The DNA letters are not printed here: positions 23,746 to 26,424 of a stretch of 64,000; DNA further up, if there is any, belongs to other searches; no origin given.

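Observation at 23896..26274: Single-polypeptide Zwf-Gnd fusion (G6PD fused to a 6PGDH-like NAD-binding module)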

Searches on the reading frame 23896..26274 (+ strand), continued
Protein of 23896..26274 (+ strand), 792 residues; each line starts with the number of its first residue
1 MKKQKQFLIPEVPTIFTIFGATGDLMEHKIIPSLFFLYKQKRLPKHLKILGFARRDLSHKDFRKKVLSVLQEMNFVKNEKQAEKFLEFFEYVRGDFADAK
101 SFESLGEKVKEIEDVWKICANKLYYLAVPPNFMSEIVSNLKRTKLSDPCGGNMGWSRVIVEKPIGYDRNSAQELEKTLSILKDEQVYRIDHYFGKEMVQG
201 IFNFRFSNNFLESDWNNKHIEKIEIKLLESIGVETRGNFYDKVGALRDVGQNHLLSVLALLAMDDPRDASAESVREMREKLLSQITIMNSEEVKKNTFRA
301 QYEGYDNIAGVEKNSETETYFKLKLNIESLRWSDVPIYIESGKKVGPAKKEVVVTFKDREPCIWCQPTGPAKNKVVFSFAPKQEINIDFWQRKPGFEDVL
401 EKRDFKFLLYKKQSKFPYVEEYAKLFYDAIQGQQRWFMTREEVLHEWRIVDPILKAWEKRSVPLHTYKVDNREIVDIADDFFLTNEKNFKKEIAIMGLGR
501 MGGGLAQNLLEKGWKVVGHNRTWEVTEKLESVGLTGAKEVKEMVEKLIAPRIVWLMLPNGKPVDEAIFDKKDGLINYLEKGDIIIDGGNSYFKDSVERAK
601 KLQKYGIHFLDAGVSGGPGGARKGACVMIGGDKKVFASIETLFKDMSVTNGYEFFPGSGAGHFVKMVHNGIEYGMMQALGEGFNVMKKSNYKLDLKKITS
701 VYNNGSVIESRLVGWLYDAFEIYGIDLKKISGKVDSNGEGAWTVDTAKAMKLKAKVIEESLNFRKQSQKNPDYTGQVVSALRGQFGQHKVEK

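Call 9: search_solved_structures(query=window:23896-26271:+, max_evalue=1e-10, show_alignments=0)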
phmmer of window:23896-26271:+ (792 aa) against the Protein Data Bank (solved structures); distinct sequences matched with E-value up to 1e-10: 77 (the best 60 are shown).
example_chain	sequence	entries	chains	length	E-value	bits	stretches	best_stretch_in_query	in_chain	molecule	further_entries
9emm_A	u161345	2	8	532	3.2e-83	283.5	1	10-465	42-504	Glucose-6-phosphate 1-dehydrogenase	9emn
7e6h_A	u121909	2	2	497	5.2e-72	246.4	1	13-459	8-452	Glucose-6-phosphate 1-dehydrogenase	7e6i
1h93_A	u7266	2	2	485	5.8e-71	242.9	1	10-470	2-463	GLUCOSE 6-PHOSPHATE 1-DEHYDROGENASE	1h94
1dpg_A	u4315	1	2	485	6.6e-71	242.8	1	10-470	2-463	GLUCOSE 6-PHOSPHATE DEHYDROGENASE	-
8fuy_A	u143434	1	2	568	7.1e-71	242.7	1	13-493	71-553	Glucose-6-phosphate 1-dehydrogenase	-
1e77_A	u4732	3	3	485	1.4e-70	241.7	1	10-470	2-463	GLUCOSE 6-PHOSPHATE 1-DEHYDROGENASE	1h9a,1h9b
8u2w_A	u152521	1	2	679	2e-70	241.2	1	13-491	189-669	Acetyl-coenzyme A synthetase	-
1e7m_A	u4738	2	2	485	4.2e-70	240.1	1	10-470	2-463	GLUCOSE 6-PHOSPHATE 1-DEHYDROGENASE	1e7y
2dpg_A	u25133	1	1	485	8e-70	239.2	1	10-470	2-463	GLUCOSE 6-PHOSPHATE DEHYDROGENASE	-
7zhy_A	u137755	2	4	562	1.7e-68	234.8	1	16-485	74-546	Glucose-6-phosphate 1-dehydrogenase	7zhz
6jyu_A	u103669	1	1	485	2.7e-68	234.1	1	15-458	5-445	Glucose-6-phosphate 1-dehydrogenase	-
1qki_A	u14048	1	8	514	2.8e-68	234.1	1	15-458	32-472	GLUCOSE-6-PHOSPHATE 1-DEHYDROGENASE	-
6e07_L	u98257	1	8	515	2.8e-68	234.1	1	15-458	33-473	Glucose-6-phosphate 1-dehydrogenase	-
7zhx_A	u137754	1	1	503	2.8e-68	234.1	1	16-485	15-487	Glucose-6-phosphate 1-dehydrogenase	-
7zht_A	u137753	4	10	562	4.2e-68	233.5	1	16-485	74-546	Glucose-6-phosphate 1-dehydrogenase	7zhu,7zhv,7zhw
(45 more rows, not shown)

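Call 12: find_encoding_contigs(protein=P0010, flank=10000, max_places=1)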
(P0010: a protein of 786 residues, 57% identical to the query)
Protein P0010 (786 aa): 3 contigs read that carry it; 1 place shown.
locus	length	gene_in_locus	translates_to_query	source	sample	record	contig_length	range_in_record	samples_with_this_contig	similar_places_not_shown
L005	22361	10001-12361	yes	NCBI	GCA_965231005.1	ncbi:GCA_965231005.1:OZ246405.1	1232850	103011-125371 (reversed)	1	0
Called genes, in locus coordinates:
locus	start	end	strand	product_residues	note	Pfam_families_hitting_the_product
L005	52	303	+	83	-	PF12728:HTH_17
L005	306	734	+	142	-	PF02661:Fic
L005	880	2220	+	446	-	PF00270:DEAD, PF04851:ResIII, PF00271:Helicase_C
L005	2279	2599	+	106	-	-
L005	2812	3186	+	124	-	-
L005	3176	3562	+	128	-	PF08922:DUF1905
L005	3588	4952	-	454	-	PF00171:Aldedh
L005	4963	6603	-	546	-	PF02776:TPP_enzyme_N, PF00205:TPP_enzyme_M, PF02775:TPP_enzyme_C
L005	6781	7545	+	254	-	PF02683:DsbD_TM, PF13386:DsbD_2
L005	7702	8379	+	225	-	PF03853:YjeF_N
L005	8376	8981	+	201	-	-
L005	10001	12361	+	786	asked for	PF00479:G6PD_N, PF03807:F420_oxidored (faint), PF02781:G6PD_C, PF02826:2-Hacid_dh_C (weak), PF03446:NAD_binding_2, PF00393:6PGD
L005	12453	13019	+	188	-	-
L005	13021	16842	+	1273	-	PF00270:DEAD, PF00271:Helicase_C, PF21010:HA2_C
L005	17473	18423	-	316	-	PF01048:PNP_UDP_1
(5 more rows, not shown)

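Call 13: find_encoding_contigs(protein=P0029, flank=10000, max_places=1)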
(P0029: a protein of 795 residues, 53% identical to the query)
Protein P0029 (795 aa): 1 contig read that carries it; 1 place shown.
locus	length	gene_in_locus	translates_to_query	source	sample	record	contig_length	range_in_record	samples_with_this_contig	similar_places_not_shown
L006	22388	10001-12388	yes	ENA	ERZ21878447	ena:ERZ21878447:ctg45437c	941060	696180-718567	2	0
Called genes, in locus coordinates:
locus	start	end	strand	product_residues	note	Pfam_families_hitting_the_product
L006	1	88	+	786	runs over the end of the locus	PF11369:DUF3160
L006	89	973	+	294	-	PF01875:Memo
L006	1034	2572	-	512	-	PF01471:PG_binding_1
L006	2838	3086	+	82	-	PF01541:GIY-YIG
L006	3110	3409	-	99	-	-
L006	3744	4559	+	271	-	PF00005:ABC_tran, PF02463:SMC_N (faint), PF13304:AAA_21 (faint)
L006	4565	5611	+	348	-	PF13379:NMT1_2, PF09084:NMT1, PF12974:Phosphonate-bd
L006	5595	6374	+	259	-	PF00528:BPD_transp_1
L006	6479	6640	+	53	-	-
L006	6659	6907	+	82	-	PF01541:GIY-YIG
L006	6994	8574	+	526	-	-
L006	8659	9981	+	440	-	PF01794:Ferric_reduct, PF08022:FAD_binding_8 (faint), PF00175:NAD_binding_1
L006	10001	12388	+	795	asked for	PF00479:G6PD_N, PF02781:G6PD_C, PF03446:NAD_binding_2, PF00393:6PGD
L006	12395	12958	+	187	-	PF00173:Cyt-b5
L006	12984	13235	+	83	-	-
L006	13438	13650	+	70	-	PF08281:Sigma70_r4_2, PF04545:Sigma70_r4 (weak)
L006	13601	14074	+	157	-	PF07885:Ion_trans_2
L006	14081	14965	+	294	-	PF00892:EamA, PF05653:Mg_trans_NIPA (faint), PF00892:EamA (weak)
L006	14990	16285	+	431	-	PF01566:Nramp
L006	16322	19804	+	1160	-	-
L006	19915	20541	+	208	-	PF00881:Nitroreductase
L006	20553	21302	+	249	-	PF04402:SIMPL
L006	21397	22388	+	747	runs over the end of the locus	-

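Call 14: find_encoding_contigs(protein=P0049, flank=10000, max_places=1)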
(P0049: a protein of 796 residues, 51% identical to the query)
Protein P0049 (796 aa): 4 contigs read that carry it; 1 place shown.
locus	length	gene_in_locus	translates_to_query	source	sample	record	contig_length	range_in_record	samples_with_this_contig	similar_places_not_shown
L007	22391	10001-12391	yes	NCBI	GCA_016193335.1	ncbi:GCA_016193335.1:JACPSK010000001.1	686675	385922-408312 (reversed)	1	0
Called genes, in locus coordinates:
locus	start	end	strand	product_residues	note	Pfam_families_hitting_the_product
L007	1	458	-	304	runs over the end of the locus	PF14870:PSII_BNR (faint), PF02012:BNR (faint), PF25852:DUF6242_C (faint), PF15902:Sortilin-Vps10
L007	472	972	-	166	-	-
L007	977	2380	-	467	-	PF01134:GIDA (weak), PF01266:DAO (faint), PF03486:HI0933_like (faint), PF07992:Pyr_redox_2, PF12831:FAD_oxidored (weak), PF13738:Pyr_redox_3, PF00070:Pyr_redox, PF02852:Pyr_redox_dim, +2 more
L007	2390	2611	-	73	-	PF11431:Transport_MerF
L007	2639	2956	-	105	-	PF13545:HTH_Crp_2 (weak), PF12840:HTH_20, PF13412:HTH_24, PF01022:HTH_5, PF01047:MarR (weak), PF01325:Fe_dep_repress (weak), PF12802:MarR_2 (weak), PF01978:TrmB, +1 more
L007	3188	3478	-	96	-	-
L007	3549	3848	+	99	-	PF12840:HTH_20 (weak), PF13412:HTH_24 (weak), PF01022:HTH_5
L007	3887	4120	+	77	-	PF00462:Glutaredoxin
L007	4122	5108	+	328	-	PF00070:Pyr_redox (faint), PF00890:FAD_binding_2 (weak), PF01266:DAO (faint), PF07992:Pyr_redox_2, PF12831:FAD_oxidored (faint), PF13738:Pyr_redox_3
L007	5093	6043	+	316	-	PF11376:DUF3179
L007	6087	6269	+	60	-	-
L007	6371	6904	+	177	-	PF08534:Redoxin, PF00578:AhpC-TSA, PF00085:Thioredoxin (faint)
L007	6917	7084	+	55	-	PF23447:DUF7128 (weak)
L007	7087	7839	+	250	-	PF02683:DsbD_TM, PF13386:DsbD_2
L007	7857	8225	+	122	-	-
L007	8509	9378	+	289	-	PF00923:TAL_FSA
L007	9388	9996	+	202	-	PF06560:GPI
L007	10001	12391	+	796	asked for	PF00479:G6PD_N, PF02781:G6PD_C, PF03446:NAD_binding_2, PF00393:6PGD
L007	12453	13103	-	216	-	PF00702:Hydrolase (weak)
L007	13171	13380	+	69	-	-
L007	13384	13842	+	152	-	-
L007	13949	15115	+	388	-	-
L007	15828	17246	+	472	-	PF13727:CoA_binding_3, PF02397:Bac_transf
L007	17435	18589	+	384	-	PF13439:Glyco_transf_4, PF00534:Glycos_transf_1, PF13692:Glyco_trans_1_4, PF13524:Glyco_trans_1_2 (weak)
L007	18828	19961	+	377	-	PF13439:Glyco_transf_4, PF20706:GT4-conflict, PF00534:Glycos_transf_1, PF13692:Glyco_trans_1_4, PF13524:Glyco_trans_1_2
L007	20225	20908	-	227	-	-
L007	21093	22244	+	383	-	PF13439:Glyco_transf_4, PF13579:Glyco_trans_4_4 (weak), PF20706:GT4-conflict, PF00534:Glycos_transf_1, PF13692:Glyco_trans_1_4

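Call 21: find_related_loci(query=A1, collection=genome_contigs, flank=6000)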
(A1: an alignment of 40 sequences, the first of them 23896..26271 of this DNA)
Query A1 (792 aa) in genome_contigs; peptide patterns used: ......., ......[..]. (x = any residue, [..] = any of these).
600 stretches matched a pattern (row limit reached: there are more); 600 encode a relative of the query (tblastn E <= 1e-3); the best 80 are kept; 80 distinct loci.
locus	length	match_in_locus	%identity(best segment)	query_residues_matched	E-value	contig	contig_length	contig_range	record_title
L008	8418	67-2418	46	13-792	0e+0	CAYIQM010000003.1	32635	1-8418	MAG TPA_asm: uncultured Gammaproteobacteria bacterium isolate ERP119705_co25_673 genome assembly, contig: NODE_638_lengt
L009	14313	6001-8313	42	12-792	0e+0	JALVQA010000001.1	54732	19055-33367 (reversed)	MAG: Candidatus Moraniibacteriota bacterium isolate A3_metabat2_scaf2bin.005 A3_NODE_103_length_54732_cov_4.043073, whol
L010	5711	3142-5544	32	11-788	1e-128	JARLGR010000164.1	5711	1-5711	MAG: Mycobacterium sp. isolate MAG_BA163 MetaBAT2_Bin_163_sub_Anoxic_k141_1524347, whole genome shotgun sequence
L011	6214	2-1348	46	343-791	2e-127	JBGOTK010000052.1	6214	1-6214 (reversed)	MAG: Candidatus Paceibacteria bacterium isolate OBJ_0618_7090110_164 k141_3496715_length_6214_cov_9.0000, whole genome s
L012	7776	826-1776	52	481-792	2e-95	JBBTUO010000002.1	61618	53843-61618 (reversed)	MAG: Patescibacteria group bacterium isolate H41-bin128_1 H41_bin128_1_000000000002, whole genome shotgun sequence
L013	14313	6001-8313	36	14-792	1e-91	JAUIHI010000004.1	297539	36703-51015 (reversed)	MAG: Anaerolineae bacterium isolate Co_bin.203 NODE_365_length_297539_cov_4.277343, whole genome shotgun sequence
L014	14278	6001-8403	35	10-792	1e-88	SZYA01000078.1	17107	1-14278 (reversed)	MAG: Chlorobium sp. isolate L442-64 CA-L442_179284, whole genome shotgun sequence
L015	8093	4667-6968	37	14-792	1e-87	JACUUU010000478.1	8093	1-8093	MAG: Anaerolineales bacterium isolate Kmv39 NODE_4237_length_8112_cov_6.475611, whole genome shotgun sequence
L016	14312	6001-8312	35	13-792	2e-87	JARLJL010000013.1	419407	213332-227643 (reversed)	MAG: Sulfuriferula sp. isolate MAG_CA113 MetaCoAG_Bin_113_Anoxic_k141_1372082, whole genome shotgun sequence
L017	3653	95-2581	35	13-790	4e-87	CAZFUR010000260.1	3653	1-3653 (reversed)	MAG TPA_asm: uncultured bacterium isolate binchicken_co67_270 genome assembly, contig: NODE_33976_length_3653_cov_3.8579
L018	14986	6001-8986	36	9-768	9e-86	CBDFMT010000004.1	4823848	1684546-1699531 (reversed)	MAG: Ferruginibacter sp. isolate 29c902fb-ee38-49de-a8d2-af80f79e25cd genome assembly, contig: contig_4, whole genome sh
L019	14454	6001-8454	35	10-788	3e-85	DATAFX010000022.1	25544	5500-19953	MAG TPA_asm: Candidatus Methylomirabilota bacterium isolate SMAG_U6814 k141_364893, whole genome shotgun sequence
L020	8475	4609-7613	35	13-768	6e-85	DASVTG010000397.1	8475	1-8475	MAG TPA_asm: Hymenobacter sp. isolate SMAG_U3285 k141_664283, whole genome shotgun sequence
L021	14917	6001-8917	36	13-790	9e-85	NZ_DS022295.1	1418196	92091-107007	Mariprofundus ferrooxydans PV-1 scf_1099921033918, whole genome shotgun sequence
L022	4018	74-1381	37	13-458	3e-85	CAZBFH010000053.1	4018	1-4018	MAG TPA_asm: uncultured Gammaproteobacteria bacterium isolate SRP342105_co2_162 genome assembly, contig: NODE_28161_leng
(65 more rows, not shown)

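Call 30: search_protein_representatives(protein=window:23896-26271:+)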
Query: 792 residues. Proteins with E-value up to 0.001 (for the whole library): 27233; up to 1e-10: 12016; up to 1e-30: 3299. The best 150 are listed.
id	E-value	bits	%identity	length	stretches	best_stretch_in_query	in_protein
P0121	2.2e-262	889.3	52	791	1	12-791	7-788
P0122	2.7e-241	819.5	49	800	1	11-790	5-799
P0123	7.5e-237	804.8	47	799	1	12-790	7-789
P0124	9.4e-216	735.1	49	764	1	15-790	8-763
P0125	1.3e-215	734.5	47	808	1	9-790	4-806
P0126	2.4e-210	717.2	53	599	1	194-789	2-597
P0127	1.2e-196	671.8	47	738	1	13-790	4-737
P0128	1.3e-187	642.0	49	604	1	9-604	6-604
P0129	5.2e-186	636.7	43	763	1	15-790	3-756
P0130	1.5e-185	635.2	42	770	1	11-790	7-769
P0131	5.5e-184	630.0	42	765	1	14-790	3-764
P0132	2.5e-179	614.6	43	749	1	14-791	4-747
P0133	6.1e-178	610.0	41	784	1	12-790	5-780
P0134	9.3e-150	516.8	49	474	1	10-471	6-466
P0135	5.2e-134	464.7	48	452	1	340-790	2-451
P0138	6.8e-127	441.2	38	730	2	416-789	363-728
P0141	2.8e-123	429.2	46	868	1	11-452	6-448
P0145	2.6e-110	386.4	40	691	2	493-789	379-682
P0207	1.0e-86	308.4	38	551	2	13-304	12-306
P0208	1.9e-86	307.4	51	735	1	489-791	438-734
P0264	7.8e-78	278.9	35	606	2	10-464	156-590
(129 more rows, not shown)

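Call 56: list_cluster_members(proteins=[P0122, P0123, P0125, P0127, P0129, P0130, P0131, P0132, P0133, P0138])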
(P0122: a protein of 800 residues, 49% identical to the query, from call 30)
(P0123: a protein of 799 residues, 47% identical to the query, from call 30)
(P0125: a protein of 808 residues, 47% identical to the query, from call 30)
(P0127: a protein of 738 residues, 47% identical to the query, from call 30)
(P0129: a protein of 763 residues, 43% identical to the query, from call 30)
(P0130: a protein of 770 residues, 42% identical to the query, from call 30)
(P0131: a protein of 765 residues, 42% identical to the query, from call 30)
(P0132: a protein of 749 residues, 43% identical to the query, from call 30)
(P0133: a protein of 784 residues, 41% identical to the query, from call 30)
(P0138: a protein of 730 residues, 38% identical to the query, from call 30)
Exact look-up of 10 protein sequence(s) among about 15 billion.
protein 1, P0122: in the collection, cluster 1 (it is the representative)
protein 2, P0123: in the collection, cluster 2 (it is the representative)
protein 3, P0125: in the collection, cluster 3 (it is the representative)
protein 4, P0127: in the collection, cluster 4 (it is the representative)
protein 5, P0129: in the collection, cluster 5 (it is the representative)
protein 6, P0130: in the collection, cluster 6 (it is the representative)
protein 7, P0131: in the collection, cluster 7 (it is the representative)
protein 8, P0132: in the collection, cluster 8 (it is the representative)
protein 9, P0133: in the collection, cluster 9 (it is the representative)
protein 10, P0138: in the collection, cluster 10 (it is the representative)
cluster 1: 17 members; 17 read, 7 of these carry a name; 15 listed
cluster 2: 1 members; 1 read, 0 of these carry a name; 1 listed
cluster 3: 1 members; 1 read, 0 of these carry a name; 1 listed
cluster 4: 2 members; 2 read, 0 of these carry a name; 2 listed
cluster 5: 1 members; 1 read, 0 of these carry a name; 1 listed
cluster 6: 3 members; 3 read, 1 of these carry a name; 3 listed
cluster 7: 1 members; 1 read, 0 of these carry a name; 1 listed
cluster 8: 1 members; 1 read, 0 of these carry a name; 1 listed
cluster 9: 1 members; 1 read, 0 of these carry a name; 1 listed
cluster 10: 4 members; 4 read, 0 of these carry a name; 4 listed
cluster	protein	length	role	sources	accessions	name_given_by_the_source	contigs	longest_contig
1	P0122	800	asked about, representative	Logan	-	-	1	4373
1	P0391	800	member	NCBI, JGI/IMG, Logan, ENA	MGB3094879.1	MAG: glucose-6-phosphate dehydrogenase [Microgenomates group bacterium]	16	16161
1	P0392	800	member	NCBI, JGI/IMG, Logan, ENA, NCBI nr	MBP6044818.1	glucose-6-phosphate dehydrogenase [Candidatus Woesebacteria bacterium] | glucose-6-phosphate 1-dehydrogenase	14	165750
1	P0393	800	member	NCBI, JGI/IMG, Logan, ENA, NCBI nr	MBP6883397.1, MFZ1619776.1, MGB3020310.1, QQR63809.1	MAG: glucose-6-phosphate dehydrogenase [Microgenomates group bacterium] | glucose-6-phosphate dehydrogenase [Candidatus Woesebacteria bacterium]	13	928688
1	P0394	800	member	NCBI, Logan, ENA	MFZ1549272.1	MAG: glucose-6-phosphate dehydrogenase [Microgenomates group bacterium]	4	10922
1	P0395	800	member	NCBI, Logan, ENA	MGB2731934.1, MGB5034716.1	MAG: glucose-6-phosphate dehydrogenase [Microgenomates group bacterium]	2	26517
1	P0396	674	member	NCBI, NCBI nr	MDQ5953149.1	MAG: glucose-6-phosphate 1-dehydrogenase, partial [Patescibacteria group bacterium] | glucose-6-phosphate 1-dehydrogenase [Patescibacteria group bacterium]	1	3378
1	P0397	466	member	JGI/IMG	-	6-phosphogluconate dehydrogenase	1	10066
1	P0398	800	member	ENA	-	-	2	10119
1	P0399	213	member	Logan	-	-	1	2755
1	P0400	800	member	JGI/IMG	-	-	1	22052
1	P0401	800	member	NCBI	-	-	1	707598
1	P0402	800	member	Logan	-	-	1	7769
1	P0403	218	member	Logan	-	-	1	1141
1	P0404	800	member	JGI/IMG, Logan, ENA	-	-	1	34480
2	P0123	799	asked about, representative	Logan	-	-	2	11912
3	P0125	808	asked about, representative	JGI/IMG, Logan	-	-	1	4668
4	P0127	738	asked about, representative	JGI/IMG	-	-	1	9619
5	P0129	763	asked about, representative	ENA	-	-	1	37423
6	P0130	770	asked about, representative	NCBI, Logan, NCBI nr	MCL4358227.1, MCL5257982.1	MAG: glucose-6-phosphate dehydrogenase [Patescibacteria group bacterium] | glucose-6-phosphate dehydrogenase [Patescibacteria group bacterium]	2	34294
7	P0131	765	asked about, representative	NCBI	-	-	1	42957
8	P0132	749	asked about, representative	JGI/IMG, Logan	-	-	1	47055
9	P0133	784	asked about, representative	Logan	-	-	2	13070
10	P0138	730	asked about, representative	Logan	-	-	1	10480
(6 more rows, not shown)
